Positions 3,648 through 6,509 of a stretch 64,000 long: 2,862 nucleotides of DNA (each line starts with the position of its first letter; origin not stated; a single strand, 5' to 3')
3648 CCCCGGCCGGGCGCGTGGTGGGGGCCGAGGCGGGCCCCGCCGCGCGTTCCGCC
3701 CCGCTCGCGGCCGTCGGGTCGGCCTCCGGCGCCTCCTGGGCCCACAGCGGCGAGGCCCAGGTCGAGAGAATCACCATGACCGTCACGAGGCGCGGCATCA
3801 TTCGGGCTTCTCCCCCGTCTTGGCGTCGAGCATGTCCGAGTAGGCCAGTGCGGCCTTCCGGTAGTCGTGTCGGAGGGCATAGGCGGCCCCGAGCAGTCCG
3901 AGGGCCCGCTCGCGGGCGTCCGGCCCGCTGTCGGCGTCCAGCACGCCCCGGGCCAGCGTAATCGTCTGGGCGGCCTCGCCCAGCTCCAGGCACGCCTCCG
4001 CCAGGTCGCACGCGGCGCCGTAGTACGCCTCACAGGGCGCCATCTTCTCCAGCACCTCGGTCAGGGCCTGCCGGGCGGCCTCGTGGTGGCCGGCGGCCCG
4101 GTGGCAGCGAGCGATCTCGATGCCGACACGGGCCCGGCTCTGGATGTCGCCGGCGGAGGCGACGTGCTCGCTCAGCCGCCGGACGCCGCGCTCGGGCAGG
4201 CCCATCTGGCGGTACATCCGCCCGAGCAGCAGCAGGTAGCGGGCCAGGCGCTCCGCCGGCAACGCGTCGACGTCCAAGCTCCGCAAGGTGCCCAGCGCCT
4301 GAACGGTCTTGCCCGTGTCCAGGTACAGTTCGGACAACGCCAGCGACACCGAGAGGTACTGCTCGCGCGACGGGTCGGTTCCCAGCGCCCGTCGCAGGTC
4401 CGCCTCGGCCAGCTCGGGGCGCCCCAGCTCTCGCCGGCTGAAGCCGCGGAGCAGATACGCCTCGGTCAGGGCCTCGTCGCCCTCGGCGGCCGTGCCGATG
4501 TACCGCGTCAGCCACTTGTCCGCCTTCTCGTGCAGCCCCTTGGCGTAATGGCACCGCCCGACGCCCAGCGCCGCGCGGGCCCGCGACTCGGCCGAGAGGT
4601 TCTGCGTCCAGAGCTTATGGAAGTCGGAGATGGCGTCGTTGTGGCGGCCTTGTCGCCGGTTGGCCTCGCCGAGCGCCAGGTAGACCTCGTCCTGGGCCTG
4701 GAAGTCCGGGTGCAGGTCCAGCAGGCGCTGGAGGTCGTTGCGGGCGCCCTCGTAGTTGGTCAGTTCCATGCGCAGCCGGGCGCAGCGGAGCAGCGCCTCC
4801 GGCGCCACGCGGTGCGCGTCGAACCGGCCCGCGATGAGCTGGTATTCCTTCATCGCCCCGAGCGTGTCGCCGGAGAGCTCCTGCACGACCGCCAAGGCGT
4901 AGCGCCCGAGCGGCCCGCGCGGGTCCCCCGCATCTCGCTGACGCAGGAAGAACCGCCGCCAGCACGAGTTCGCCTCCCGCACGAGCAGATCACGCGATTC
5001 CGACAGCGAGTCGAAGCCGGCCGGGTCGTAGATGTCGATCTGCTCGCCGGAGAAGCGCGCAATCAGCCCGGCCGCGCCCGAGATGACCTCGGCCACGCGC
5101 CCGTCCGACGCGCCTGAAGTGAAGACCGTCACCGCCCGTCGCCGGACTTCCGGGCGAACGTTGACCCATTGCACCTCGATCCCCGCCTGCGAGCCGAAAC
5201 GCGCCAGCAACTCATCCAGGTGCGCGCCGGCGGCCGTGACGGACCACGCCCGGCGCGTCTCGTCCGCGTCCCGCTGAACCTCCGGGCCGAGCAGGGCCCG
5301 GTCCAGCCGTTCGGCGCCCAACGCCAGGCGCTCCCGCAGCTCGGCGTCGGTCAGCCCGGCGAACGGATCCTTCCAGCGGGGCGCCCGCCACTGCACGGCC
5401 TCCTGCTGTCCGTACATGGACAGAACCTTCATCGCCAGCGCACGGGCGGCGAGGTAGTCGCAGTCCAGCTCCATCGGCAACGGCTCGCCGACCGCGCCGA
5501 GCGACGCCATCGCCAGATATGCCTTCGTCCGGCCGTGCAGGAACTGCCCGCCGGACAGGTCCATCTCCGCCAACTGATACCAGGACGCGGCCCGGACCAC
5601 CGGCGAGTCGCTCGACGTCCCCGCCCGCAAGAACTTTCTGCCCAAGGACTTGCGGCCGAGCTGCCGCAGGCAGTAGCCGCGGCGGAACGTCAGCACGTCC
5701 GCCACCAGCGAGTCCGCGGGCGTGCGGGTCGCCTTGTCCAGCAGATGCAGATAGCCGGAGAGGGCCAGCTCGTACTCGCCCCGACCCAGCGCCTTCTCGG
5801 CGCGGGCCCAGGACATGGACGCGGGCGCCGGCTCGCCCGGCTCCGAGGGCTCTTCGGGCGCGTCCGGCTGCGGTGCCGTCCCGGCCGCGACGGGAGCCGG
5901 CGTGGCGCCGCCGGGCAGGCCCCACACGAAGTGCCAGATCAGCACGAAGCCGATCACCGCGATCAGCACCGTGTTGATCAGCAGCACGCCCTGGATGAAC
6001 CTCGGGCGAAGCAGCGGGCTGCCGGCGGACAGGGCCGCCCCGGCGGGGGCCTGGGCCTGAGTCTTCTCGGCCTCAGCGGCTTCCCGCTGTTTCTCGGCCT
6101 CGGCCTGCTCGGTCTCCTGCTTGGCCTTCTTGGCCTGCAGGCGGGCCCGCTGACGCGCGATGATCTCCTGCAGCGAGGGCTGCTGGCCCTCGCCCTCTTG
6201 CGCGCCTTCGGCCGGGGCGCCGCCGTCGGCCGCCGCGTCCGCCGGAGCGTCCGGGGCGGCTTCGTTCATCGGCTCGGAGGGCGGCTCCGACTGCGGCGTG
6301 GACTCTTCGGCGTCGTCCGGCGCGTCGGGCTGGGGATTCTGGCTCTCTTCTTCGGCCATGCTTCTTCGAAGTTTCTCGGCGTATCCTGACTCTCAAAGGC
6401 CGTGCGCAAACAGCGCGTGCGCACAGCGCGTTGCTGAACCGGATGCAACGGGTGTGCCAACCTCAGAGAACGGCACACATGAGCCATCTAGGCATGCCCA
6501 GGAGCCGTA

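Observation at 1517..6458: Flagellar flgB-fliF operon led by two TPR proteins and an embedded sigma-54 activator under a perfect sigma-54 promoter: a possible autoregulatory loop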

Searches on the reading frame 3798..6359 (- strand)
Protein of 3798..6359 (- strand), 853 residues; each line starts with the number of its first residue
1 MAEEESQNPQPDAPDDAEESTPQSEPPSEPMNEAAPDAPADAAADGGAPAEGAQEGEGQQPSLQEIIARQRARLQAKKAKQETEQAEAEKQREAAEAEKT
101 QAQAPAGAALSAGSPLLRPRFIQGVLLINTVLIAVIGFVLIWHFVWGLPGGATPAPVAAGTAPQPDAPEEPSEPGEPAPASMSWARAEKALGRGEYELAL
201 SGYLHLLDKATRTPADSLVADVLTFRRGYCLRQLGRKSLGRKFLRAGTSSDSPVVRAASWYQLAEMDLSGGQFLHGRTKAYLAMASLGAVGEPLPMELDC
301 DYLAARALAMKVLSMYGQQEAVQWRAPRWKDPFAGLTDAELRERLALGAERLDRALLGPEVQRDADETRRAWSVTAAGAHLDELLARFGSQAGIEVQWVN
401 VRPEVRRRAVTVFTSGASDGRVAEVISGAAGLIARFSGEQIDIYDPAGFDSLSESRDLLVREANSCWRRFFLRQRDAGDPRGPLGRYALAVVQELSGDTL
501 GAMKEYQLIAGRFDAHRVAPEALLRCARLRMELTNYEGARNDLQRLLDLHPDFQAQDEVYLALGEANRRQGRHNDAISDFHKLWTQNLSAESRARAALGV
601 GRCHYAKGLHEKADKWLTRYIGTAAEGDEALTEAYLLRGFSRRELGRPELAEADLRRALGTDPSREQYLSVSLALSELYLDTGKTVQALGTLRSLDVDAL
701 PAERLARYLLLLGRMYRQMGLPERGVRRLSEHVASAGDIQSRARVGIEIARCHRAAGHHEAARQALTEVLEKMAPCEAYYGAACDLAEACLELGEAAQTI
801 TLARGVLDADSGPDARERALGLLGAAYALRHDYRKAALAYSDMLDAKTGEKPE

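Call 6: search_protein_families(library=pfam, proteins=[window:3798-6359:-], max_evalue=0.01)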
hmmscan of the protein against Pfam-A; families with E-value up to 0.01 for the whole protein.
window:3798-6359:- (853 aa): 9 families
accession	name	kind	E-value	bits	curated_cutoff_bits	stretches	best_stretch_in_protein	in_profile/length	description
PF13181.12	TPR_8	-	4e-12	45.7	25.7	0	633-664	2-33/34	Tetratricopeptide repeat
PF13174.12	TPR_6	-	6.3e-12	45.8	26.3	0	521-552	1-32/33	Tetratricopeptide repeat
PF13424.12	TPR_12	-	5.3e-10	39.8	30.1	1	560-620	6-71/77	Tetratricopeptide repeat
PF07719.23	TPR_2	-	1.8e-08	34.3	27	0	520-552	1-33/34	Tetratricopeptide repeat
PF14559.12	TPR_19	-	4e-08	33.9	25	1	644-696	3-52/68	Tetratricopeptide repeat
PF00515.34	TPR_1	-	7.5e-08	32.3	27.8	0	633-664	2-33/34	Tetratricopeptide repeat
PF13432.12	TPR_16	-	6.1e-06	27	32.7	2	527-579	4-52/65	Tetratricopeptide repeat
PF17036.11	CBP_BcsS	-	0.0049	17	24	0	343-400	136-189/207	Cellulose biosynthesis protein BcsS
PF24575.1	TPR_Slam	-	0.006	17.4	35.2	0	541-590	29-80/104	Surface lipoprotein assembly modifier, N-terminal TPR repeats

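Call 10: find_homologous_proteins(query=window:3798-6359:-, max_evalue=0.001)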
Query window:3798-6359:- (853 aa): 8 proteins with E <= 0.001 among 8000 candidates.
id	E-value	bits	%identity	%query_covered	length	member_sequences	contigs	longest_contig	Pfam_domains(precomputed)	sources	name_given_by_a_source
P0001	0.0e+0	1832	98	100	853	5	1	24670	PF14559.13,PF21545.4,PF00515.35,PF13424.13,PF28559.1,PF13432.13,PF13181.13,PF07719.24,PF13174.13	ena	-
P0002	1.9e-244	832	54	91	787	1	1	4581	PF14559.13,PF24575.2,PF13424.13,PF28559.1,PF13176.13,PF13432.13,PF13174.13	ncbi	ncbi:MAG: tetratricopeptide repeat protein, partial [Planctomycetota bacterium]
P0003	1.2e-167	578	41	98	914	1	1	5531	PF14559.13,PF09976.16,PF00515.35,PF13424.13,PF13176.13,PF13432.13,PF13428.13,PF13181.13,PF07719.24,PF13174.13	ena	-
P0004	5.3e-148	513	41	79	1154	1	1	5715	PF14559.13,PF25058.2,PF12895.14,PF13424.13,PF28559.1,PF13432.13,PF07719.24,PF13174.13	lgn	-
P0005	1.1e-118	416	36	84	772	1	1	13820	PF14559.13,PF12895.14,PF13424.13,PF13432.13,PF13181.13,PF07719.24,PF13174.13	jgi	jgi:tetratricopeptide (TPR) repeat protein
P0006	1.5e-90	323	32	93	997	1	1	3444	PF14559.13,PF12895.14,PF13424.13,PF13176.13,PF07719.24,PF13174.13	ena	-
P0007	1.1e-8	52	26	14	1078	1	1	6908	PF13431.13,PF09976.16,PF13525.13,PF13414.13,PF13176.13,PF13428.13,PF13512.13,PF14559.13,PF24575.2,PF26725.1,PF00515.35,PF12895.14,PF13424.13,PF13432.13,PF13181.13,PF07719.24,PF13174.13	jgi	-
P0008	3.0e-5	41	26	40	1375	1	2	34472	PF14559.13,PF09976.16,PF13525.13,PF12895.14,PF13424.13,PF28559.1,PF13432.13,PF13428.13,PF07719.24,PF13174.13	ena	-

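Call 11: find_encoding_contigs(protein=P0001, flank=10000, max_places=3)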
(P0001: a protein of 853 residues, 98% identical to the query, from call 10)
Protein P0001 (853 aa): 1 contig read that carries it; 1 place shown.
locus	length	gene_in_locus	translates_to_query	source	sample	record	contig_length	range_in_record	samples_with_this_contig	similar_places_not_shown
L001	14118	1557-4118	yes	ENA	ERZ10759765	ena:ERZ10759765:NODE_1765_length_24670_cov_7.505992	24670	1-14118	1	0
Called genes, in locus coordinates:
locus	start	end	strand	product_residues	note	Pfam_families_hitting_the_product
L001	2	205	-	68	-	?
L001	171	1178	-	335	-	-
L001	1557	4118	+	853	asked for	PF13432:TPR_16 (faint), PF14559:TPR_19 (faint), PF00515:TPR_1 (faint), PF07719:TPR_2 (faint), PF13424:TPR_12 (faint), PF21545:T7SS_EccA1_N (faint), PF28559:TPR_SusR (faint), PF13174:TPR_6 (faint), +1 more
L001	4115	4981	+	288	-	-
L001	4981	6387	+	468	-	PF00072:Response_reg, PF00158:Sigma54_activat, PF14532:Sigma54_activ_2, PF07728:AAA_5, PF25601:AAA_lid_14, PF02954:HTH_8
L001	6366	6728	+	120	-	-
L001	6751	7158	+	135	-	PF00460:Flg_bb_rod (weak), PF06429:Flg_bbr_C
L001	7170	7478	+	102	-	PF02049:FliE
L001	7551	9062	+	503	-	PF01514:YscJ_FliF, PF08345:YscJ_FliF_C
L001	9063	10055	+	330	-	PF14842:FliG_N, PF14841:FliG_M, PF01706:FliG_C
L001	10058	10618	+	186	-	PF02108:FliH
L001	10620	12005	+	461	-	PF02874:ATP-synt_ab_N (weak), PF00006:ATP-synt_ab, PF18269:T3SS_ATPase_C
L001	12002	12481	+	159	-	PF02050:FliJ (weak)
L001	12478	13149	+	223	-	PF15960:DUF4763 (weak)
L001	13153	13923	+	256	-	PF01618:MotA_ExbB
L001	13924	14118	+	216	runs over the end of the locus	PF13677:MotB_plug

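Call 12: find_encoding_contigs(protein=P0005, flank=10000, max_places=3)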
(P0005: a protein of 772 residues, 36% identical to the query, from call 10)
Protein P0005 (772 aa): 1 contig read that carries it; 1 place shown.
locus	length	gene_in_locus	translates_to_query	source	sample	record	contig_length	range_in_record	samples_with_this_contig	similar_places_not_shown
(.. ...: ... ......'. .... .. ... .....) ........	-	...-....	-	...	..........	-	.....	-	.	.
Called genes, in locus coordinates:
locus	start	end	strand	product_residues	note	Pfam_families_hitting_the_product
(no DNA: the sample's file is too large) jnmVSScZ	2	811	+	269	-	?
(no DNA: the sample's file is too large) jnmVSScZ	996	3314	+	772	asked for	PF07719:TPR_2 (faint), PF12895:ANAPC3 (faint), PF13432:TPR_16 (faint), PF14559:TPR_19 (faint), PF13174:TPR_6 (faint), PF13181:TPR_8 (faint), PF13424:TPR_12 (weak)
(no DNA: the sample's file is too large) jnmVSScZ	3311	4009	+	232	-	PF13174:TPR_6 (faint)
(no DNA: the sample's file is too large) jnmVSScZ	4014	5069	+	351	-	PF00158:Sigma54_activat, PF14532:Sigma54_activ_2, PF07728:AAA_5 (weak), PF25601:AAA_lid_14, PF02954:HTH_8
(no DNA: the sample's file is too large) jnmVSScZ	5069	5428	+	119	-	PF00460:Flg_bb_rod (weak)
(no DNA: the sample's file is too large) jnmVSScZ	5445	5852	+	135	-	PF00460:Flg_bb_rod (weak), PF06429:Flg_bbr_C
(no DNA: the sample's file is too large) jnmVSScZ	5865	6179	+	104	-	PF02049:FliE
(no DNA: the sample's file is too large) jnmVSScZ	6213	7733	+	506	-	PF01514:YscJ_FliF, PF08345:YscJ_FliF_C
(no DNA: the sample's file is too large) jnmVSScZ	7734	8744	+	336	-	PF14842:FliG_N, PF14841:FliG_M, PF01706:FliG_C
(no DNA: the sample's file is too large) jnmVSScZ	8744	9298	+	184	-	PF02108:FliH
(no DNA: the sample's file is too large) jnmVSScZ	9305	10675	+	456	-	PF02874:ATP-synt_ab_N (faint), PF00006:ATP-synt_ab, PF18269:T3SS_ATPase_C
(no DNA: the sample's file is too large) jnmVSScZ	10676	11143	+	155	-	-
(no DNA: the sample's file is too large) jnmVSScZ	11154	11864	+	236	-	-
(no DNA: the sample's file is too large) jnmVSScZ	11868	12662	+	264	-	PF20560:MotA_N (weak), PF01618:MotA_ExbB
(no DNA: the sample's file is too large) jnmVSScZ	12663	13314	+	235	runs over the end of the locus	PF13677:MotB_plug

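Call 13: find_encoding_contigs(protein=P0003, flank=10000, max_places=3)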
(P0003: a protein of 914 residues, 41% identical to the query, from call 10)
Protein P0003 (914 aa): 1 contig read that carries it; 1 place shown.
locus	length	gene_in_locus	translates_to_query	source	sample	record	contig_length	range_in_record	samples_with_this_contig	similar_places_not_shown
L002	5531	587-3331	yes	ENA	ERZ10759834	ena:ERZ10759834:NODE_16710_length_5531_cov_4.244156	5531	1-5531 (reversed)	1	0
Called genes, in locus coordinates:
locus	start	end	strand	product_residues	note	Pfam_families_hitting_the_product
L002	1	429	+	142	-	?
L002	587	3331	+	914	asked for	PF14559:TPR_19 (faint), PF07719:TPR_2 (faint), PF09976:TPR_21 (faint), PF13174:TPR_6 (faint), PF13181:TPR_8 (faint), PF13428:TPR_14 (faint), PF13432:TPR_16 (weak), PF13424:TPR_12 (weak), +2 more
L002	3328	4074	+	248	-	-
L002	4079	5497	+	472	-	PF00072:Response_reg, PF00158:Sigma54_activat, PF14532:Sigma54_activ_2, PF07728:AAA_5, PF25601:AAA_lid_14, PF02954:HTH_8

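Call 14: find_encoding_contigs(protein=P0004, flank=10000, max_places=3)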
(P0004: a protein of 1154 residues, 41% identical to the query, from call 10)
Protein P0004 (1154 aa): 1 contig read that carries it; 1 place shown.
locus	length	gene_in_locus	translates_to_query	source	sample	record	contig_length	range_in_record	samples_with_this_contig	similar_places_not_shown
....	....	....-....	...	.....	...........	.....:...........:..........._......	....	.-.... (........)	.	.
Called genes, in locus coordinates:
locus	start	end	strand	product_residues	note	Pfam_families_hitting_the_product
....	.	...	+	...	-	?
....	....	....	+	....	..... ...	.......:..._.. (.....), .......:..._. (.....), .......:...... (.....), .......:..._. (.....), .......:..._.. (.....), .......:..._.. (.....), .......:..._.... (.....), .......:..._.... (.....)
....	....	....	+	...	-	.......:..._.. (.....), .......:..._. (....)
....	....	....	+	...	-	?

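Call 15: find_encoding_contigs(protein=P0002, flank=10000, max_places=3)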
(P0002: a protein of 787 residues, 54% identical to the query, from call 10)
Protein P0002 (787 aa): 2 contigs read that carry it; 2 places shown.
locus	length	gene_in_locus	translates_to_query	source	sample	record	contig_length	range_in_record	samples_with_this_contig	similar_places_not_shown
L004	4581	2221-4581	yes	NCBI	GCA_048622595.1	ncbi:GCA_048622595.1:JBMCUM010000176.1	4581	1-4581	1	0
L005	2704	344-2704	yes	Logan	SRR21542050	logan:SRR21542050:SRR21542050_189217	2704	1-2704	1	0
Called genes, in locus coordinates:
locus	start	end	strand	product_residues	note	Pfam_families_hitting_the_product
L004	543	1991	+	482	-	PF00158:Sigma54_activat, PF14532:Sigma54_activ_2, PF07728:AAA_5, PF25601:AAA_lid_14, PF02954:HTH_8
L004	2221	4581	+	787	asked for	PF13432:TPR_16 (faint), PF13174:TPR_6 (faint), PF13176:TPR_7 (faint), PF13424:TPR_12 (faint), PF24575:TPR_Slam (faint), PF28559:TPR_SusR (faint), PF14559:TPR_19 (faint)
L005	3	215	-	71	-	?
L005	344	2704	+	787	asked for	PF13432:TPR_16 (faint), PF13174:TPR_6 (faint), PF13176:TPR_7 (faint), PF13424:TPR_12 (faint), PF24575:TPR_Slam (faint), PF28559:TPR_SusR (faint), PF14559:TPR_19 (faint)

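Call 16: find_encoding_contigs(protein=P0006, flank=10000, max_places=3)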
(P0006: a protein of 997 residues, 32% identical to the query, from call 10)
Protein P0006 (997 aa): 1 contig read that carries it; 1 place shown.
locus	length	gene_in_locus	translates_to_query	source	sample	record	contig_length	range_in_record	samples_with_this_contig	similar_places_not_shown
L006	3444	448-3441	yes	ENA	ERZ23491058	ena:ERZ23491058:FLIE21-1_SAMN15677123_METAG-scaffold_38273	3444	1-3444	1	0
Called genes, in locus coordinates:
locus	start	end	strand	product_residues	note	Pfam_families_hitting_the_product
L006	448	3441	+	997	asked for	PF14559:TPR_19 (faint), PF07719:TPR_2 (faint), PF12895:ANAPC3 (faint), PF13174:TPR_6 (faint), PF13176:TPR_7 (faint), PF13424:TPR_12 (faint)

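Call 23: find_related_loci(query=A2, collection=genome_contigs, flank=10000)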
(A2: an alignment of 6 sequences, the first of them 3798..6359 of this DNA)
Query A2 (853 aa) in genome_contigs; peptide patterns used: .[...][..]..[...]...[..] (x = any residue, [..] = any of these).
36 stretches matched a pattern; 9 encode a relative of the query (tblastn E <= 1e-3); 9 distinct loci.
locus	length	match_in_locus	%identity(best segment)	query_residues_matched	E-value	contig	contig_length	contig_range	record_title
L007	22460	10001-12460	54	19-849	0e+0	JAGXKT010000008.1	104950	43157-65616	MAG: Phycisphaerae bacterium isolate GSL_GB14_14 NODE_22_length_104950_cov_15.3029, whole genome shotgun sequence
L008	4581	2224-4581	54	3-775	0e+0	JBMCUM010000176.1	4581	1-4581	MAG: Planctomycetota bacterium isolate D4M11_20 NODE_12818_length_4581_cov_7.930623, whole genome shotgun sequence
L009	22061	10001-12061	38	158-843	1e-128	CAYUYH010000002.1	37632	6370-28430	MAG TPA_asm: uncultured Planctomycetaceae bacterium isolate SRP323688_co1_175 genome assembly, contig: NODE_2002_length_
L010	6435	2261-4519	33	88-841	3e-107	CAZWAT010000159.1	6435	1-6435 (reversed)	MAG TPA_asm: uncultured Planctomycetaceae bacterium isolate binchicken_co139_38 genome assembly, contig: NODE_29167_leng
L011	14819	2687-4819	33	118-833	1e-97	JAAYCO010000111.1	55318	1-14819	MAG: Planctomycetota bacterium isolate AS06rmzACSIP_458 165445_AS06, whole genome shotgun sequence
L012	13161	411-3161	35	1-853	1e-142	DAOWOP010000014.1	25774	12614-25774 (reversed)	MAG TPA_asm: Planctomycetales bacterium isolate CSMAG_3057 CSMAG_3057_k141_49419_length_25774_cov_47.0881, whole genome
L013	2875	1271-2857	38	170-695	1e-93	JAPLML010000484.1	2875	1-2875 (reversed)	MAG: Planctomycetota bacterium isolate LacPavin_0920_SED3_MAG_68_11 LacPavin_0920_SED3_scaffold_1094415, whole genome sh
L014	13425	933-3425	38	2-841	5e-148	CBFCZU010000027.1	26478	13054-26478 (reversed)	MAG TPA_asm: uncultured Planctomycetales bacterium isolate SRR26215681_concoct_196 genome assembly, contig: ERZ25073475.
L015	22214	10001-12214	34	118-837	2e-107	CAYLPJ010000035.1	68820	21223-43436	MAG TPA_asm: uncultured Planctomycetaceae bacterium isolate SRP141376_co2_254 genome assembly, contig: NODE_1025_length_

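Call 32: search_protein_families(library=ncbifam, proteins=[window:3798-6359:-, L004:543-1988:+, L001:12478-13146:+], max_evalue=0.001)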
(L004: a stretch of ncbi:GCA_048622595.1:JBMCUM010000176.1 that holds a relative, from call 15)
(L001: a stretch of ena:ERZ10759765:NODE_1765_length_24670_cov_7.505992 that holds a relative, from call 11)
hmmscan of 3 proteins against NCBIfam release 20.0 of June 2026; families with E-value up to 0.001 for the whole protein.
window:3798-6359:- (853 aa): 6 families
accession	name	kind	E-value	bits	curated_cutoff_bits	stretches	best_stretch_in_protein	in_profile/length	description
TIGR02795.1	tol_pal_ybgF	equivalog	1.6e-12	48.1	90.1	2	531-618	13-100/119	tol-pal system protein YbgF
TIGR03302.1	OM_YfiO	subfamily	2.9e-11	43.3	81.4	1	492-568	42-118/239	outer membrane protein assembly factor BamD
NF052312.1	T9SS_PorW_SprE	equivalog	5.3e-10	38.6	250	1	496-615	117-237/716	type IX secretion system periplasmic lipoprotein PorW/SprE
TIGR02521.1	type_IV_pilW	equivalog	2e-06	27.6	154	0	550-632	128-207/234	type IV pilus biogenesis/stability protein PilW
NF040959.1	MamA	equivalog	1.5e-05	24.5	200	0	522-582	107-164/204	magnetosome protein MamA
TIGR02552.1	LcrH_SycD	equivalog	3.1e-05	23.7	104.8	0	569-671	30-125/136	SycD/LcrH family type III secretion system chaperone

L004:543-1988:+ (482 aa): 29 families (the best 25 are shown)
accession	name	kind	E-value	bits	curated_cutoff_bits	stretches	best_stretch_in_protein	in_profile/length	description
TIGR01817.1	nifA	equivalog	7.6e-94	315.4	528.85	1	149-459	198-530/534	nif-specific transcriptional activator NifA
NF038308.1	RNA_repair_RtcR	equivalog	7.7e-91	305.5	650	1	151-457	184-517/530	RNA repair transcriptional activator RtcR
NF050807.1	TransRegFlbDCaul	equivalog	3.9e-88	296.3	750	1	13-457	4-439/454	sigma-54-dependent transcriptional regulator FlbD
NF008469.0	PRK11361.1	equivalog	4.5e-87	292.7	714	1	58-462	51-460/461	acetoacetate metabolism transcriptional regulator AtoC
NF003451.0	PRK05022.1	equivalog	1.9e-86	290.8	476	1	147-459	190-511/512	nitric oxide reductase transcriptional regulator NorR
TIGR02915.1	PEP_resp_reg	equivalog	2.9e-86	290.1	502.6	1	66-458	56-444/445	PEP-CTERM-box response regulator transcription factor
NF041552.1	TF_PrdR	equivalog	4.6e-86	289.4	795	1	149-457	269-577/577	sigma-54 dependent transcriptional regulator PrdR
NF007689.0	PRK10365.1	equivalog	1.3e-85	287.9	760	1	16-455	11-441/441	sigma-54-dependent response regulator transcription factor ZraR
TIGR01818.1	ntrC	equivalog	5.2e-83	279.4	558.6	1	19-454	7-461/463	nitrogen regulation protein NR(I)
NF011958.0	PRK15429.1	equivalog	6.7e-80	269.6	830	1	149-459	381-687/692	formate hydrogenlyase transcriptional activator FlhA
TIGR02329.1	propionate_PrpR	equivalog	1.9e-74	251.2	499.2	1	149-454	214-525/526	propionate catabolism operon regulatory protein PrpR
NF051870.1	NAssimRespRegNtrX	equivalog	2.1e-74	251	600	1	66-458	58-452/452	nitrogen assimilation response regulator NtrX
NF011953.0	PRK15424.1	equivalog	2.2e-74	251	703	1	150-455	222-533/538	propionate catabolism operon regulatory protein PrpR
NF011695.0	PRK15115.1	equivalog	1.6e-71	241.4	763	1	28-459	24-439/445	two-component system response regulator GlrR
NF041946.1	LuxO_transreg_Vib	equivalog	2.6e-70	237.5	800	1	69-401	54-386/463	quorum-sensing sigma-54 dependent transcriptional regulator LuxO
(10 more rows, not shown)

L001:12478-13146:+ (223 aa): 0 families

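Call 33: search_protein_families(library=pfam, proteins=[L004:543-1988:+, L001:12478-13146:+], max_evalue=0.0001)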
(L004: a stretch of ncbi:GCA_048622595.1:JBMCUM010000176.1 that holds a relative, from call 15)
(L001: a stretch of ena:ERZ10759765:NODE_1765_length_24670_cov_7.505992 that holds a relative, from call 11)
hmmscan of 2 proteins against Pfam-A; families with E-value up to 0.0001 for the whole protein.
L004:543-1988:+ (482 aa): 5 families
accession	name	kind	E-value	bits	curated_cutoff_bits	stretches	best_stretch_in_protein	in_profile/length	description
PF00158.32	Sigma54_activat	-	1.3e-60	204.3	20.2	1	150-316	2-167/168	Sigma-54 interaction domain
PF25601.1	AAA_lid_14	-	1e-22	80.2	27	1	325-402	2-81/87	AAA+ ATPase lid domain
PF14532.12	Sigma54_activ_2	-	5.9e-18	65.9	25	1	166-321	17-138/138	Sigma-54 interaction domain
PF02954.25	HTH_8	-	3.2e-13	49.6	22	1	415-456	1-42/42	Bacterial regulatory protein, Fis family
PF07728.20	AAA_5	-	2.6e-08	34.4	22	1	173-292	1-123/139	AAA domain (dynein-related subfamily)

L001:12478-13146:+ (223 aa): 1 family
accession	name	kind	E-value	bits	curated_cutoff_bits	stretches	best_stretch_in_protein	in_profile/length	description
PF15960.10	DUF4763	-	1.7e-05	24.6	30.1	1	62-141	96-175/236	Domain of unknown function (DUF4763)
